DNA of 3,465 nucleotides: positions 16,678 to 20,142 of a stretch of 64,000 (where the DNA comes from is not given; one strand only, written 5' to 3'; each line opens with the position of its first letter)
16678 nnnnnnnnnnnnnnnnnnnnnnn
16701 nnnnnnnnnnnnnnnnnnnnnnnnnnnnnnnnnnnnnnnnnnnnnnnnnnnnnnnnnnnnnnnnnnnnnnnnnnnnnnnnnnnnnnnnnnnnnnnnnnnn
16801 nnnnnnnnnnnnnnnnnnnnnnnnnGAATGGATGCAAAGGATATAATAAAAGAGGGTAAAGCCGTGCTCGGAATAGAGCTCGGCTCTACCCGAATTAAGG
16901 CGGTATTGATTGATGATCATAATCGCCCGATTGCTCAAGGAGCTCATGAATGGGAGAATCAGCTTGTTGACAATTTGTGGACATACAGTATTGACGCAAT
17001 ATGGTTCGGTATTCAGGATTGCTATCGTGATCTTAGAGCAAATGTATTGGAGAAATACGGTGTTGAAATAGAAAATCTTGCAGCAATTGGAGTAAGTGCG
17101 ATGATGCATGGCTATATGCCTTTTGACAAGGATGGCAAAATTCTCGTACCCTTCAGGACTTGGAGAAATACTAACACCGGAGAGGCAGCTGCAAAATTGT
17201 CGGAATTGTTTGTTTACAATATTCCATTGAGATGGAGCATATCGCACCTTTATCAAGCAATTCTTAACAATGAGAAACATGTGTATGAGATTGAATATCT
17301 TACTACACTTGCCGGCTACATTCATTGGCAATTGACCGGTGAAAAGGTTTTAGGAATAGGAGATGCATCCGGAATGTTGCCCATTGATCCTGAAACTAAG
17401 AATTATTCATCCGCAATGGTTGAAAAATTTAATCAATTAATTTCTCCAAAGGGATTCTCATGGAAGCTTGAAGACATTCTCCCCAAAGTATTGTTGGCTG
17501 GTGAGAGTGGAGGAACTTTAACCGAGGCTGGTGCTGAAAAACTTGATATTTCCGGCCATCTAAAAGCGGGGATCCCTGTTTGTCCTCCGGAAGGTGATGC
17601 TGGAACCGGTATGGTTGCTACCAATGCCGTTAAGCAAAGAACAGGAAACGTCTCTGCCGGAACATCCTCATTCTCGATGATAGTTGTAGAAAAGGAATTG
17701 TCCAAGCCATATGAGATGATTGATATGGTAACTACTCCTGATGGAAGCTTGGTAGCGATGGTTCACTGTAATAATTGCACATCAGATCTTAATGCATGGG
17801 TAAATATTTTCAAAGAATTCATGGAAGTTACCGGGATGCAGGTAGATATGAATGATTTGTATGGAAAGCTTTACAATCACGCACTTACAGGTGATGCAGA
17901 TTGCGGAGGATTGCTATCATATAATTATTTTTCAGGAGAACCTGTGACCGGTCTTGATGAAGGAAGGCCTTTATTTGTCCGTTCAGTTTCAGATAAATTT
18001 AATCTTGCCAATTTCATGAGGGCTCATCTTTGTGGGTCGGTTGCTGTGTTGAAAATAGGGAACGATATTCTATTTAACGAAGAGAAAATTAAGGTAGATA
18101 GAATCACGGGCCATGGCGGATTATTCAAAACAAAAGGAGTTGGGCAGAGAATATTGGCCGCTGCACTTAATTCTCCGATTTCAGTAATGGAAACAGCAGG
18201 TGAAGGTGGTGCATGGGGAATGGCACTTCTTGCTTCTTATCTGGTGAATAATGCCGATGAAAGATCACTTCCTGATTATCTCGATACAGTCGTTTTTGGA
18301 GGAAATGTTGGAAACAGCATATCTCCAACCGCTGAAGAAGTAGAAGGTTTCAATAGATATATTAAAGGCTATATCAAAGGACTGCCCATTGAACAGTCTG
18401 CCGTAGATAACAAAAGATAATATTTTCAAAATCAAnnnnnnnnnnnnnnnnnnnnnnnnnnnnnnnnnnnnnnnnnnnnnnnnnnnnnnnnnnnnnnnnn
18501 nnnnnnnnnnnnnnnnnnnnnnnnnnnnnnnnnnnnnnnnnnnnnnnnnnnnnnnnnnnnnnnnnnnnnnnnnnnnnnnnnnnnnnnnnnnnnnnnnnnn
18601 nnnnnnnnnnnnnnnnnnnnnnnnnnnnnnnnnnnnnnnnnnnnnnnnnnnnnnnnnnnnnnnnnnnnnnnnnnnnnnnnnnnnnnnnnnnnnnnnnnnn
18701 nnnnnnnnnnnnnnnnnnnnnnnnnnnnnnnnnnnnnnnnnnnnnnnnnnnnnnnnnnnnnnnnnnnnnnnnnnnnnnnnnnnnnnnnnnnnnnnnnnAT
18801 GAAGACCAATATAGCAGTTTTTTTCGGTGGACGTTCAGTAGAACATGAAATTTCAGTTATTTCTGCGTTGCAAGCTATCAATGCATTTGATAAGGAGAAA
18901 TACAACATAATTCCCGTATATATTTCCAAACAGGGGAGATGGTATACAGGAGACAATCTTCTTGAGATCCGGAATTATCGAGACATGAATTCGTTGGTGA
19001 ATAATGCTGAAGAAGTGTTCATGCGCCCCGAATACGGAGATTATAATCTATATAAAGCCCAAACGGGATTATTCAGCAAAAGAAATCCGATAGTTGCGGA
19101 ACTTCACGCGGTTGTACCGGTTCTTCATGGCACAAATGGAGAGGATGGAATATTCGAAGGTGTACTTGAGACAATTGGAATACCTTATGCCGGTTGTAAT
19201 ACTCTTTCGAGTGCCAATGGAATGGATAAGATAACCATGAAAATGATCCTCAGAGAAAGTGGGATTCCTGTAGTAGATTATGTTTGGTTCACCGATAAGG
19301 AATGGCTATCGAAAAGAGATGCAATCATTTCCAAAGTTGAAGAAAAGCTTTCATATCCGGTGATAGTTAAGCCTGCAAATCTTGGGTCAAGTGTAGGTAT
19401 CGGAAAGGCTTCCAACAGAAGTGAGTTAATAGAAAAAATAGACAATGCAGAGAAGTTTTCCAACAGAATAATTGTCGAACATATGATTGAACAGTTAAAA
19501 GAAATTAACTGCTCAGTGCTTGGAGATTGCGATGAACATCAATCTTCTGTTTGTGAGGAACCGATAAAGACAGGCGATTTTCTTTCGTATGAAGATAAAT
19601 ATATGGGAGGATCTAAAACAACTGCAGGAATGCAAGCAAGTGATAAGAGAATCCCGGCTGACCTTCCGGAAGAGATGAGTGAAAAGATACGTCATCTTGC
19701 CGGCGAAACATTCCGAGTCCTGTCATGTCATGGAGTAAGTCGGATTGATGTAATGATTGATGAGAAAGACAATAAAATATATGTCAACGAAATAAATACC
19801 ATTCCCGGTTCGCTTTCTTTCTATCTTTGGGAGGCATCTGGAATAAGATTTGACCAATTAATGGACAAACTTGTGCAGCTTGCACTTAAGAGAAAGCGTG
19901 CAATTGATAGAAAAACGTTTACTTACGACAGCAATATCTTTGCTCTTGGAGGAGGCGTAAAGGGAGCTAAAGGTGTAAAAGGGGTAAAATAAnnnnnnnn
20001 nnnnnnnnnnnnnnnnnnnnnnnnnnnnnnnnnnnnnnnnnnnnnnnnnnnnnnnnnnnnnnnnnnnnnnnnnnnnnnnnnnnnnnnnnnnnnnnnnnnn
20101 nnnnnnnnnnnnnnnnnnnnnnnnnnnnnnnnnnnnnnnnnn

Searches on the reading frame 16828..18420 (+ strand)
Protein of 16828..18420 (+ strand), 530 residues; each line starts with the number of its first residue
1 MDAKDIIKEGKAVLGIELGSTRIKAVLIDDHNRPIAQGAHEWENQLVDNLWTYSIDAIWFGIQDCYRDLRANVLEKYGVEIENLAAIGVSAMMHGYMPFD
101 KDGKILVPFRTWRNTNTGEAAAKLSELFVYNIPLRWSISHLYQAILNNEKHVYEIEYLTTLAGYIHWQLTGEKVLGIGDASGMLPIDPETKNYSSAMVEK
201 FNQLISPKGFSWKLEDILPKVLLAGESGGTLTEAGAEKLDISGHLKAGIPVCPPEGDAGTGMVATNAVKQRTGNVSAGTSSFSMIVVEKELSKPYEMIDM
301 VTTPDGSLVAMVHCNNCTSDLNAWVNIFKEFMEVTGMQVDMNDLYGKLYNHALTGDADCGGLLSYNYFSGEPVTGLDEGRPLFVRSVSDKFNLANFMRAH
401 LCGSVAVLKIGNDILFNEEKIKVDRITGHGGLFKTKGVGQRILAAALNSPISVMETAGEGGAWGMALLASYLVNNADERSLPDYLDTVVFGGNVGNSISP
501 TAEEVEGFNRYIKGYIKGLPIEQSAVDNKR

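Call 58: search_protein_families(library=pfam, proteins=[window:16828-18420:+])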
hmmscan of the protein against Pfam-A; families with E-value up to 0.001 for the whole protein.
window:16828-18420:+ (530 aa): 2 families
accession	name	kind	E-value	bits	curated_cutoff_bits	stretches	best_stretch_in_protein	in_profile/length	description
PF02782.22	FGGY_C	-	3e-37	128.8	27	1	274-471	2-196/198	FGGY family of carbohydrate kinases, C-terminal domain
PF00370.27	FGGY_N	-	3.7e-20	73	28.8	1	13-258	2-239/245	FGGY family of carbohydrate kinases, N-terminal domain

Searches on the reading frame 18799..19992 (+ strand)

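Call 58: search_protein_families(library=pfam, proteins=[window:18799-19992:+])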
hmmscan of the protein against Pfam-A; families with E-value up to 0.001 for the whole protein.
window:18799-19992:+ (397 aa): 4 families
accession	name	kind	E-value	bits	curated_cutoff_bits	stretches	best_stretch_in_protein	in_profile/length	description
PF07478.18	Dala_Dala_lig_C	-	4.3e-56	190.1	24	1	151-360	2-204/204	D-ala D-ala ligase C-terminus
PF01820.27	Dala_Dala_lig_N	-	1.1e-31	110.2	34.6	1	4-133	1-121/121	D-ala D-ala ligase N-terminus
PF02786.22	CPSase_L_D2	-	8.9e-11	42.1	19.8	1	177-253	30-112/211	Carbamoyl-phosphate synthase L chain, ATP binding domain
PF02222.28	ATP-grasp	-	9.6e-07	29.1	27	0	151-245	3-91/179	ATP-grasp domain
